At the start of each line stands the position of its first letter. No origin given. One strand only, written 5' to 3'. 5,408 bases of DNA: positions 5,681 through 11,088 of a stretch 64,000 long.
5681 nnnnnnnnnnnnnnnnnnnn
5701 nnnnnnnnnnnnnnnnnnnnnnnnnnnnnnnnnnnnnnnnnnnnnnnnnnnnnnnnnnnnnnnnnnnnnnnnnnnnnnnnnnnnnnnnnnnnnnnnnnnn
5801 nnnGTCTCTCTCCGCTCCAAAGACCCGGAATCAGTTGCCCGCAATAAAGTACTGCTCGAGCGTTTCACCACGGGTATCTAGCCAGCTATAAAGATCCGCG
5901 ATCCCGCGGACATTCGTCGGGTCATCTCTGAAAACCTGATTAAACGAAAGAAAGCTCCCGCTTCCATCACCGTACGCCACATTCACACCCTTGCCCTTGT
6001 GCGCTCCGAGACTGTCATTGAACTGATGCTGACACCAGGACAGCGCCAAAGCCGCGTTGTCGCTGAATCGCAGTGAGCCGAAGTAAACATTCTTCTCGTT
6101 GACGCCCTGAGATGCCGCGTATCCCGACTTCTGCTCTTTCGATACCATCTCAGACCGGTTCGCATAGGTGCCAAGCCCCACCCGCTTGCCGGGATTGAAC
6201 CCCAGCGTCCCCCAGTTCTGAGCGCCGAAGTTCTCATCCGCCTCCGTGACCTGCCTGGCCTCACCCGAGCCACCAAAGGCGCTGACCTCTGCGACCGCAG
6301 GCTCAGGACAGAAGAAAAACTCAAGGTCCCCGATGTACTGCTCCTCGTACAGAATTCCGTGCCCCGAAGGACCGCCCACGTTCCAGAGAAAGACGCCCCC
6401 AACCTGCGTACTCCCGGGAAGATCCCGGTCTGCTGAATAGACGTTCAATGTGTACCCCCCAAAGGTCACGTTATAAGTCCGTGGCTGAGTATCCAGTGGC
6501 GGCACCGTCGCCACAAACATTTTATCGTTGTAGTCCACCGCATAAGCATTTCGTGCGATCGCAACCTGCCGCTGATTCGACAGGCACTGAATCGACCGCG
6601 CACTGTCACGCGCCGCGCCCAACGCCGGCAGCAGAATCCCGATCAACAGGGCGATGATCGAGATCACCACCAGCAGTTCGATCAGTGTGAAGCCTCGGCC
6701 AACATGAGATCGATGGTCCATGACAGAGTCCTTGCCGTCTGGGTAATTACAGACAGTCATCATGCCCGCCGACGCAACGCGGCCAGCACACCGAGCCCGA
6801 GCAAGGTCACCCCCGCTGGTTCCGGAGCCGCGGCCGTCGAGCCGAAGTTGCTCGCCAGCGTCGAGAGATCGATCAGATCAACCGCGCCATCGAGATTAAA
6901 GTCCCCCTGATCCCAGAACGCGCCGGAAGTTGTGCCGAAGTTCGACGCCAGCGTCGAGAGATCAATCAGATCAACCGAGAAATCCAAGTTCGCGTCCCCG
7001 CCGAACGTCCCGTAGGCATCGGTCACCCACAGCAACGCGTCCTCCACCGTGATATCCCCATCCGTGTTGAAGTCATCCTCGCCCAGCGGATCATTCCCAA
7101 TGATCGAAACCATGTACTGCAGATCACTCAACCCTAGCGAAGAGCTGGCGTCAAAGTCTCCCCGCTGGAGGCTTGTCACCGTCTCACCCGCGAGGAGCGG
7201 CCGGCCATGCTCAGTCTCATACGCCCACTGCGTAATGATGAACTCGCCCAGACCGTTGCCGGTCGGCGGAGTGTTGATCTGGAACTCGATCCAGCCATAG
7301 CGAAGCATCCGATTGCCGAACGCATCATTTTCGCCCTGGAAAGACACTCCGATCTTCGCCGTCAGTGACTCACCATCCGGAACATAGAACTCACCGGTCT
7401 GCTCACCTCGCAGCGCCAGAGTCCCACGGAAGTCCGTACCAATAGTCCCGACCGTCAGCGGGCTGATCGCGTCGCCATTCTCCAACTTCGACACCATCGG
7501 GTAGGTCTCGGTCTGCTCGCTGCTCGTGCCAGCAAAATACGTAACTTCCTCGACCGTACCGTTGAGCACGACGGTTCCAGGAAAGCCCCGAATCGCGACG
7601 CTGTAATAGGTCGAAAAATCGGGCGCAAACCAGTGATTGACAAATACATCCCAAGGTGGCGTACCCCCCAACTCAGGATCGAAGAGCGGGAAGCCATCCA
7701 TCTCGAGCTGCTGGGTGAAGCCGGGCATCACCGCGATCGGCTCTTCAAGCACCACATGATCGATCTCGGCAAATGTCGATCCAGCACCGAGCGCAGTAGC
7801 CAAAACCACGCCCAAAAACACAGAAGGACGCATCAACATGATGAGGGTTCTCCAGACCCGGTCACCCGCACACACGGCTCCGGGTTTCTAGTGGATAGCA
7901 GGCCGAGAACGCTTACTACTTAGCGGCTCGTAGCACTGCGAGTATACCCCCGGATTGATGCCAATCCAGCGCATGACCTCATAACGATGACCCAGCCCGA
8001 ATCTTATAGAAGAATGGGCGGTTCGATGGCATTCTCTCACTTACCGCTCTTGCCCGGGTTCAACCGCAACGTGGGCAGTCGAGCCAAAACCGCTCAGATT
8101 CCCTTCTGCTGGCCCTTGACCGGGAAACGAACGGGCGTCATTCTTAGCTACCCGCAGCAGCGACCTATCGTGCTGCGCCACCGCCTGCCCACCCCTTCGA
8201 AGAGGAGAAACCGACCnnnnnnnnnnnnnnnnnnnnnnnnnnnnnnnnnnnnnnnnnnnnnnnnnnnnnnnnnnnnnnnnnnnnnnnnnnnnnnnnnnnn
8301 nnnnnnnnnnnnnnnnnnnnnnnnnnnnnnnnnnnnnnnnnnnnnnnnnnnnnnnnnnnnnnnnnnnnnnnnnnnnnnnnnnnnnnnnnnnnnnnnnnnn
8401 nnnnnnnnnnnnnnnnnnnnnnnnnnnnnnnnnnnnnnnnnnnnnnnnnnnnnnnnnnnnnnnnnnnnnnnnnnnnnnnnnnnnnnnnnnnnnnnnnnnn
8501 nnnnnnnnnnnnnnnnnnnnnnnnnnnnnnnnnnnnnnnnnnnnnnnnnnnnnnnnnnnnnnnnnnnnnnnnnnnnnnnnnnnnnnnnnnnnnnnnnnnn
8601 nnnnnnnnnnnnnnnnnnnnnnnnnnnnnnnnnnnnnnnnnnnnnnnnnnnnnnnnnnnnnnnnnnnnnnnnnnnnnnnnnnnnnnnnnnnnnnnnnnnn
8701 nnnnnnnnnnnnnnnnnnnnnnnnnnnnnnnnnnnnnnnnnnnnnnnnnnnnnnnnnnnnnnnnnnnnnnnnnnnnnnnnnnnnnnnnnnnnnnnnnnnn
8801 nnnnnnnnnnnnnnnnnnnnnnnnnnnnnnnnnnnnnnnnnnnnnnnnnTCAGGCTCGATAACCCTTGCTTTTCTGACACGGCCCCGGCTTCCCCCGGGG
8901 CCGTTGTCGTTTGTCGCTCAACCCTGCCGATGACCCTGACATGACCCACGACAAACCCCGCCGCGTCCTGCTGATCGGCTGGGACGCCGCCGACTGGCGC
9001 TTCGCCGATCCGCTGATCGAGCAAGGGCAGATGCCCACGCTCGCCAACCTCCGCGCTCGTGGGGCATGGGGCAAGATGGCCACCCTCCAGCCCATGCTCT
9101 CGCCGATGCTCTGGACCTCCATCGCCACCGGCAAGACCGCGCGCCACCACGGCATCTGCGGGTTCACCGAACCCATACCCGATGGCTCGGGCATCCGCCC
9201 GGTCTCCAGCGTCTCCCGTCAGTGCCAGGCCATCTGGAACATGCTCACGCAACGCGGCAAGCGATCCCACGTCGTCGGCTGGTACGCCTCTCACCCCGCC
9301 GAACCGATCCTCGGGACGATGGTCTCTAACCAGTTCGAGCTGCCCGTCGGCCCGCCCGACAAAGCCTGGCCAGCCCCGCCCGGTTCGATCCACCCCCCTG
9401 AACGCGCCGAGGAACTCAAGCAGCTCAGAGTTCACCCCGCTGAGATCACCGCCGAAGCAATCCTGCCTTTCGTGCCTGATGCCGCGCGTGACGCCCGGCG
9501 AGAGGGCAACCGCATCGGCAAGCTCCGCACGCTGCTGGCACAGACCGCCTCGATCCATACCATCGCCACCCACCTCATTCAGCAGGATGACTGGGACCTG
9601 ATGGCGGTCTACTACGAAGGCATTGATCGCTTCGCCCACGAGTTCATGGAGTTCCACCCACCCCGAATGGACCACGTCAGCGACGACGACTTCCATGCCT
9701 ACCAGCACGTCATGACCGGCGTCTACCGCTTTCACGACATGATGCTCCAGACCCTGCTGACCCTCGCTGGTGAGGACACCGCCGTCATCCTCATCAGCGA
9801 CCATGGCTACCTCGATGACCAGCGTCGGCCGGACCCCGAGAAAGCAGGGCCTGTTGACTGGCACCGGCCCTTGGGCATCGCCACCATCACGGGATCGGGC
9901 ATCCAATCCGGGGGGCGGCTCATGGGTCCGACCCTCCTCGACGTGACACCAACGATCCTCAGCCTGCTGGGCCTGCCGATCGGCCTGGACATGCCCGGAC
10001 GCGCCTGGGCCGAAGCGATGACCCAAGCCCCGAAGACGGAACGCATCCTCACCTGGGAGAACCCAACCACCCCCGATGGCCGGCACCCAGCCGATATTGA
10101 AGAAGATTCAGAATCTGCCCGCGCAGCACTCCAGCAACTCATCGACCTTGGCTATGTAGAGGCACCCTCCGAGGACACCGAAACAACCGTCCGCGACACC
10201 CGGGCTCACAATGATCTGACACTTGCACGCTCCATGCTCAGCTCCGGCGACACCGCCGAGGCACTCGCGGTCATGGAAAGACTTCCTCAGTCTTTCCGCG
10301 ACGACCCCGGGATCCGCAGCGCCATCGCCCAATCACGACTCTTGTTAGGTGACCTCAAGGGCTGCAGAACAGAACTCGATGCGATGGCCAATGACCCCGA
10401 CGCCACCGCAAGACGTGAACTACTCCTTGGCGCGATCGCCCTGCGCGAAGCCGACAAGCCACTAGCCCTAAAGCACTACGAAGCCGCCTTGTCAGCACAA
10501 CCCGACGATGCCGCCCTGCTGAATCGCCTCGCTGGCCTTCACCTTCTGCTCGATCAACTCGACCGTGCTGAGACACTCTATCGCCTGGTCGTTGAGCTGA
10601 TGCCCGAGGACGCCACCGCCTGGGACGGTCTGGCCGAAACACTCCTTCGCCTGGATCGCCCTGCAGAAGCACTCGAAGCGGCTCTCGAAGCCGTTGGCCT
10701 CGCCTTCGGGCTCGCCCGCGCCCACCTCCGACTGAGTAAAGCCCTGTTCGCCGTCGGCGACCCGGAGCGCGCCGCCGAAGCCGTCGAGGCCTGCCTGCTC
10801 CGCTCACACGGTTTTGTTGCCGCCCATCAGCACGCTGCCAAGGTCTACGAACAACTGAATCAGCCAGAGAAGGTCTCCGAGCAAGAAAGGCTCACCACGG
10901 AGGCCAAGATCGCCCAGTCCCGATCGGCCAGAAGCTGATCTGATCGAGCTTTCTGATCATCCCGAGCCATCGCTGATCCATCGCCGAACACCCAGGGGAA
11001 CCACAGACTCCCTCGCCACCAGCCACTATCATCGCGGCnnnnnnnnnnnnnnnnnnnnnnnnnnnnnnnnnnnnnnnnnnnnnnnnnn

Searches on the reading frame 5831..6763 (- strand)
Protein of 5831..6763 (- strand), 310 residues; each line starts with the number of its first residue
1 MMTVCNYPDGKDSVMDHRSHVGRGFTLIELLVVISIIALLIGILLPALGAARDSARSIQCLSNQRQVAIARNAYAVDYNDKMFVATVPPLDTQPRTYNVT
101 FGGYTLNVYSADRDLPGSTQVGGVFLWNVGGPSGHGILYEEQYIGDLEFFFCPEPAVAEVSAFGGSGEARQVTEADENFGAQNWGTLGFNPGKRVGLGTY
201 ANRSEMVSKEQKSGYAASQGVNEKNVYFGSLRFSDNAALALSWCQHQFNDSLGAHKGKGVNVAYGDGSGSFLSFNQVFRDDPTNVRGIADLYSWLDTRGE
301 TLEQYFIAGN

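Call 49: search_protein_families(library=pfam, proteins=[window:5831-6763:-], max_evalue=0.001)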
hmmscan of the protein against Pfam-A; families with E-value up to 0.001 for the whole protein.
window:5831-6763:- (310 aa): 2 families
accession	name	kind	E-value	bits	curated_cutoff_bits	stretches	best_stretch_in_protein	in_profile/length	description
PF07596.16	SBP_bac_10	-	5.2e-07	30.4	23.3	0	50-79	2-31/268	Protein of unknown function (DUF1559)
PF07963.17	N_methyl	-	6.1e-06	26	21.2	1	23-45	5-27/27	Prokaryotic N-terminal methylation motif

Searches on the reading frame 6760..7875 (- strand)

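Call 49: search_protein_families(library=pfam, proteins=[window:6760-7875:-], max_evalue=0.001)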
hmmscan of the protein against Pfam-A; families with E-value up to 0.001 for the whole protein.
window:6760-7875:- (371 aa): 1 family
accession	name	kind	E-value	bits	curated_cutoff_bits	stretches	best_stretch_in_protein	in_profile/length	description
PF00404.24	Dockerin_1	-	4.2e-05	24.1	22.9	1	293-341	2-53/57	Dockerin type I domain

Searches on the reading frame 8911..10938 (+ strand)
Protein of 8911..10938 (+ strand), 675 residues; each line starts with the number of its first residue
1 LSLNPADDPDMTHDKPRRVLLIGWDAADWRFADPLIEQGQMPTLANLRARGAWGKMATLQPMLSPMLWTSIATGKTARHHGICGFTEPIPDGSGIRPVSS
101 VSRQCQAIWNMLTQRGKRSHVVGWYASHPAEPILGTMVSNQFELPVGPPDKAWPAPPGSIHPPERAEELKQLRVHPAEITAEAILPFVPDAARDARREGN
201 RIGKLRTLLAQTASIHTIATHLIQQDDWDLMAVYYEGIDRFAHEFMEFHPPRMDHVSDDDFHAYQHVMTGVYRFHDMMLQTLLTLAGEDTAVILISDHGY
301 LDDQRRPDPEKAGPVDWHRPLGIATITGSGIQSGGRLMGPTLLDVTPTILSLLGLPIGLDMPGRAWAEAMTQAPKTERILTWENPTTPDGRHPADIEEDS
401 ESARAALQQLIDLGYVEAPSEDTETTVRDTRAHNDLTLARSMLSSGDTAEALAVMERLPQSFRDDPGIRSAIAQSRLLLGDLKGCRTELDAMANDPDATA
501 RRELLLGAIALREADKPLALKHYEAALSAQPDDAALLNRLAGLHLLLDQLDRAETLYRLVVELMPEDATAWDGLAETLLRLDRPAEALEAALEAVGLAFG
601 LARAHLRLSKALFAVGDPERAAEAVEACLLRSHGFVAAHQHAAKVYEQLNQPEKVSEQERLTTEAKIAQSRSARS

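Call 49: search_protein_families(library=pfam, proteins=[window:8911-10938:+], max_evalue=0.001)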
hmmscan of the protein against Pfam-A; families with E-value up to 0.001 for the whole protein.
window:8911-10938:+ (675 aa): 11 families
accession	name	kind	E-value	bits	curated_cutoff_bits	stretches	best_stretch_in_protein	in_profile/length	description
PF01663.27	Phosphodiest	-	1.2e-24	88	23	1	19-301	1-222/342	Type I phosphodiesterase / nucleotide pyrophosphatase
PF14559.12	TPR_19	-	2.4e-13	50.6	25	2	519-574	10-65/68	Tetratricopeptide repeat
PF07719.23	TPR_2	-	3e-11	43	27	0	534-567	1-34/34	Tetratricopeptide repeat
PF13428.12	TPR_14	-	3.7e-10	39.9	23.5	0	436-474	5-43/44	Tetratricopeptide repeat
PF13432.12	TPR_16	-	7e-08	33.2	32.7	0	506-566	3-63/65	Tetratricopeptide repeat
PF13181.12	TPR_8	-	8.2e-08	32.3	25.7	0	602-629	1-28/34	Tetratricopeptide repeat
PF12895.13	ANAPC3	-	3.5e-07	30.9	27.2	0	429-490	19-80/82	Anaphase-promoting complex, cyclosome, subunit 3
PF13431.12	TPR_17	-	2e-06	28.1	24.4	0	522-554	1-33/34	Tetratricopeptide repeat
PF23914.1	TPR_CcmH_CycH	-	0.00015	22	42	0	564-626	46-108/158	Cytochrome c-type biogenesis protein H TPR domain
PF13424.12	TPR_12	-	0.00019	22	30.1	1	533-595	2-72/77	Tetratricopeptide repeat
PF00515.34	TPR_1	-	0.00033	20.8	27.8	0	534-567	1-34/34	Tetratricopeptide repeat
